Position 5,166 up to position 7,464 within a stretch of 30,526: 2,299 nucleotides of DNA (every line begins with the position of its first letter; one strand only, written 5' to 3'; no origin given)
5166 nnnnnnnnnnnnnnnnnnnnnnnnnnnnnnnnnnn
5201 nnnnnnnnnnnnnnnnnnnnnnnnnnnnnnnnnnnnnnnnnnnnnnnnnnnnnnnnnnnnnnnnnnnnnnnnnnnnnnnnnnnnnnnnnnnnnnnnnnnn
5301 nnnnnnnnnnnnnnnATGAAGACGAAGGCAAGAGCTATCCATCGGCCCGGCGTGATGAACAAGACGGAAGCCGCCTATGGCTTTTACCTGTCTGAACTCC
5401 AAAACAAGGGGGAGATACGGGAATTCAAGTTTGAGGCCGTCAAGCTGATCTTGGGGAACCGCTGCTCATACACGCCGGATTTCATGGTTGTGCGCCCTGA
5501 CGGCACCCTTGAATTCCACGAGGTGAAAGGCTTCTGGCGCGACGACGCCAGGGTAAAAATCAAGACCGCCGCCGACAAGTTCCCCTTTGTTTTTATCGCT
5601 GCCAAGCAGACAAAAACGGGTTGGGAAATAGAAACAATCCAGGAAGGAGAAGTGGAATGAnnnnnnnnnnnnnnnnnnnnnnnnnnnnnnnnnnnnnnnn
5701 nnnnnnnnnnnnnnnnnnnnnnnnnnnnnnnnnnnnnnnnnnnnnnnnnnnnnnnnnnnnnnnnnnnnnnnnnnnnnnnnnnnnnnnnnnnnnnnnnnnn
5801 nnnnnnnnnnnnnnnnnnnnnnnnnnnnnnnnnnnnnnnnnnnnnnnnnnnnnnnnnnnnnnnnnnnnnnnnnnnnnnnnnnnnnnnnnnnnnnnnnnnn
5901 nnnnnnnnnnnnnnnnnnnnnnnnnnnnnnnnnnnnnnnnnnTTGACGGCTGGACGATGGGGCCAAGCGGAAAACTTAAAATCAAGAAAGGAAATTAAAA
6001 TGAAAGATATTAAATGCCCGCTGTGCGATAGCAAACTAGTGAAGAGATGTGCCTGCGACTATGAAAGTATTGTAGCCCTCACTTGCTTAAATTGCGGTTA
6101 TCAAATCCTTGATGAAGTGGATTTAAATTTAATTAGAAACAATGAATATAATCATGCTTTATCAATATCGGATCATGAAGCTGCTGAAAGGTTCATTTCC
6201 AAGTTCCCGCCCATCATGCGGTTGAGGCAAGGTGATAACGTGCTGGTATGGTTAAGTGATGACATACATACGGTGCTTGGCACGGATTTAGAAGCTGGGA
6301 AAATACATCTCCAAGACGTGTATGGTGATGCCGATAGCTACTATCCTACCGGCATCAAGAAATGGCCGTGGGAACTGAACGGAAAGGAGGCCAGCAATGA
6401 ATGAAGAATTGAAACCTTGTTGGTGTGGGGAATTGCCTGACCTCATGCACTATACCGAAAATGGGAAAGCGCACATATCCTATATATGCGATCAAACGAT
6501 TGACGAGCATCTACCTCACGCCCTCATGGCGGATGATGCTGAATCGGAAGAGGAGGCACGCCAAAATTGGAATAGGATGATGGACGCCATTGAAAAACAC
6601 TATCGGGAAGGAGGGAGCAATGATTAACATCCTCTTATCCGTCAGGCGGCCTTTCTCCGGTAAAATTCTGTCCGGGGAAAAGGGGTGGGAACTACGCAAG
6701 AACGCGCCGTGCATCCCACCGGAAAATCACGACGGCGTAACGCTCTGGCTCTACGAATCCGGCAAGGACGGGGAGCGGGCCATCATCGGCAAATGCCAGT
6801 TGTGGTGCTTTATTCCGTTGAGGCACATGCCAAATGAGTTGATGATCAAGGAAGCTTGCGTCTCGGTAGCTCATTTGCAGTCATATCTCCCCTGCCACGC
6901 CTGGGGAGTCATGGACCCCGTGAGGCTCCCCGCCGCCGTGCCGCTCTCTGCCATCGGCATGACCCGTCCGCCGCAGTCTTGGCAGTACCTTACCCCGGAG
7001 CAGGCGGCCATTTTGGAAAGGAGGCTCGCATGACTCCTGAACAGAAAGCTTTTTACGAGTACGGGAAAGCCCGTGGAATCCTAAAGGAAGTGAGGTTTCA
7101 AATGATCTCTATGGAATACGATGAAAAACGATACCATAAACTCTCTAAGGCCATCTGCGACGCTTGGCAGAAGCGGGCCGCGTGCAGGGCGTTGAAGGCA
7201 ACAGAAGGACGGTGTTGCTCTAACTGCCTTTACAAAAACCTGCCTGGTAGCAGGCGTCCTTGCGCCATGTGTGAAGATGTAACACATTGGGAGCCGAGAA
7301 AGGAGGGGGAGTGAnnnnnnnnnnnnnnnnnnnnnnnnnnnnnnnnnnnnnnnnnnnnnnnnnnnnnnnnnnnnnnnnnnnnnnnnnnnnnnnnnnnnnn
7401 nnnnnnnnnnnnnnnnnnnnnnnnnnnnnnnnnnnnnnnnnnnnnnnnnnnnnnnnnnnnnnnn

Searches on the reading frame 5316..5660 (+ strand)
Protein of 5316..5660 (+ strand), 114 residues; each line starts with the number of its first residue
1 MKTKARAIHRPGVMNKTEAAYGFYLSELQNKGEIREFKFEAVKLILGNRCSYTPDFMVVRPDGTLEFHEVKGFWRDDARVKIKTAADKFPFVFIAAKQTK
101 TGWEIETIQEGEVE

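Call 8: search_protein_families(library=pfam, proteins=[window:5316-5660:+], max_evalue=0.1)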
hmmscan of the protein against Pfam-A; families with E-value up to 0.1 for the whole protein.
window:5316-5660:+ (114 aa): 4 families
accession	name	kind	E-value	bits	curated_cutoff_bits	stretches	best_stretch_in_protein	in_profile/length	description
PF06356.17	DUF1064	-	3e-05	24.8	24.7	1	25-91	28-103/117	Protein of unknown function (DUF1064)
PF05626.16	DUF790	-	0.032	13.5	28.8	1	51-78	306-333/387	Protein of unknown function (DUF790)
PF08722.17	Tn7_TnsA-like_N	-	0.039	14.9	26.5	1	47-72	21-50/85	TnsA-like endonuclease N terminal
PF05367.17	Phage_endo_I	-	0.094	12.8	29.1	1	27-90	26-86/149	Phage endonuclease I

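Call 9: search_protein_families(library=phrogs, proteins=[window:5316-5660:+], max_evalue=0.1)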
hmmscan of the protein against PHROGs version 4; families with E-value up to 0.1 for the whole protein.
window:5316-5660:+ (114 aa): 6 families
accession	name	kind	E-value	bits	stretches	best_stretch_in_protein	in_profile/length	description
phrog_190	-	DNA, RNA and nucleotide metabolism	3.5e-23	83.4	1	14-106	191-293/338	Holliday junction resolvase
phrog_18669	-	unknown function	5e-18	65.7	1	62-107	4-53/54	-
phrog_945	-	DNA, RNA and nucleotide metabolism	6e-05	23.8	1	28-90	26-82/145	endonuclease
phrog_21138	-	unknown function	0.0049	18.5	1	36-83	33-78/198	-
phrog_37023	-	DNA, RNA and nucleotide metabolism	0.014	16.2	1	49-82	93-127/171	endonuclease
phrog_9019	-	DNA, RNA and nucleotide metabolism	0.033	15.2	1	25-76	67-114/160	Holliday junction resolvase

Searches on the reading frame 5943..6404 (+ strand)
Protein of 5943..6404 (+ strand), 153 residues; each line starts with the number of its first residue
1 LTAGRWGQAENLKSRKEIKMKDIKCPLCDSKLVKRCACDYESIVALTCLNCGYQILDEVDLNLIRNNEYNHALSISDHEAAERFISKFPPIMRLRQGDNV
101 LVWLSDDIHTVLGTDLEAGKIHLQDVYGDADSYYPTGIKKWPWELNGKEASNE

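Call 8: search_protein_families(library=pfam, proteins=[window:5943-6404:+], max_evalue=0.1)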
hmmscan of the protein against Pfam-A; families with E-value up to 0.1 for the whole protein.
window:5943-6404:+ (153 aa): 0 families

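Call 9: search_protein_families(library=phrogs, proteins=[window:5943-6404:+], max_evalue=0.1)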
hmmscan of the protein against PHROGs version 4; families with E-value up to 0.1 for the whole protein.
window:5943-6404:+ (153 aa): 6 families
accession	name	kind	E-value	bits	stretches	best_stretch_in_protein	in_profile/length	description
phrog_4661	-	unknown function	0.0045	17.8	1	16-59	105-146/205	-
phrog_4875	-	unknown function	0.018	16.2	1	13-64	3-49/77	-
phrog_9774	-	moron, auxiliary metabolic gene and host takeover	0.026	15.8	1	11-56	70-114/119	NrdC-like thioredoxin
phrog_1076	-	transcription regulation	0.031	14.7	1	15-85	88-158/339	FmdB-like transcriptional regulator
phrog_4852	-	unknown function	0.034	14.8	1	12-58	3-42/194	-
phrog_13559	-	unknown function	0.039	15.3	1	17-77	6-66/107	-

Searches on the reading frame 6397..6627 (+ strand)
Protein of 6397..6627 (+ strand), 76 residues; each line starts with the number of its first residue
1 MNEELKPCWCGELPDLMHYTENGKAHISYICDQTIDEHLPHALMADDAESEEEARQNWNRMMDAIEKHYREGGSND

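Call 8: search_protein_families(library=pfam, proteins=[window:6397-6627:+], max_evalue=0.1)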
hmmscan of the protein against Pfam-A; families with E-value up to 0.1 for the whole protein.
window:6397-6627:+ (76 aa): 5 families
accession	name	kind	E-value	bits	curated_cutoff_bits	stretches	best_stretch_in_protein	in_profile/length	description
PF12228.14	DUF3604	-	0.033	13.1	20.4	1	22-72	99-151/591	Protein of unknown function (DUF3604)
PF14354.12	Lar_restr_allev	-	0.036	14.7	28.6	1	3-60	1-56/58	Restriction alleviation protein Lar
PF06037.17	DUF922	-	0.04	14.4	27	1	38-68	65-93/153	Bacterial protein of unknown function (DUF922)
PF10955.13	Fin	-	0.056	14.2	23.7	1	12-33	36-57/76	Anti-sigma-F factor Fin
PF22630.2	NMB1110_3rd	-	0.064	14.1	27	1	20-56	16-53/59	Tail protein NMB1110-like, third domain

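Call 9: search_protein_families(library=phrogs, proteins=[window:6397-6627:+], max_evalue=0.1)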
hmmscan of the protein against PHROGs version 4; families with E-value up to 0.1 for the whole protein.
window:6397-6627:+ (76 aa): 1 family
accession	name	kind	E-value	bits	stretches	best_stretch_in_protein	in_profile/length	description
phrog_599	-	moron, auxiliary metabolic gene and host takeover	0.00095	20.4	1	2-71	71-136/262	Lar-like restriction alleviation protein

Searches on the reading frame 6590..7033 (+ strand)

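Call 8: search_protein_families(library=pfam, proteins=[window:6590-7033:+], max_evalue=0.1)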
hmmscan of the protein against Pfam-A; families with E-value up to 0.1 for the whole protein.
window:6590-7033:+ (147 aa): 0 families

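Call 9: search_protein_families(library=phrogs, proteins=[window:6590-7033:+], max_evalue=0.1)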
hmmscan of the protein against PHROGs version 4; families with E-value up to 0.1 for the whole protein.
window:6590-7033:+ (147 aa): 2 families
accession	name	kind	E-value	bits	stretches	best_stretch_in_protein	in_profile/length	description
phrog_3136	-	unknown function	1.1e-12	49.1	1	11-140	2-131/134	-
phrog_11553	-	unknown function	0.017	15.5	1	13-80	137-201/278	-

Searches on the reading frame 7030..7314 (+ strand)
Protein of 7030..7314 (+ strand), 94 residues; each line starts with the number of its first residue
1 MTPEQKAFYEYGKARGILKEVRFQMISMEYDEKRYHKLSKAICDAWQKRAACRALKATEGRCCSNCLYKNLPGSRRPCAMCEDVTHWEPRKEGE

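Call 8: search_protein_families(library=pfam, proteins=[window:7030-7314:+], max_evalue=0.1)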
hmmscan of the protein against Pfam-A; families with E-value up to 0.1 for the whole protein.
window:7030-7314:+ (94 aa): 0 families

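Call 9: search_protein_families(library=phrogs, proteins=[window:7030-7314:+], max_evalue=0.1)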
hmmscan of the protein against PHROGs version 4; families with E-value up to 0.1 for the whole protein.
window:7030-7314:+ (94 aa): 1 family
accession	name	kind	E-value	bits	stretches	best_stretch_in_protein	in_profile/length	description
phrog_19834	-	unknown function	0.094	13.7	0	30-58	98-126/132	-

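Call 36: search_protein_families(library=ncbifam, proteins=[window:7030-7314:+], max_evalue=1)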
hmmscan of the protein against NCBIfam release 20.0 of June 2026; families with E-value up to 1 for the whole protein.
window:7030-7314:+ (94 aa): 0 families
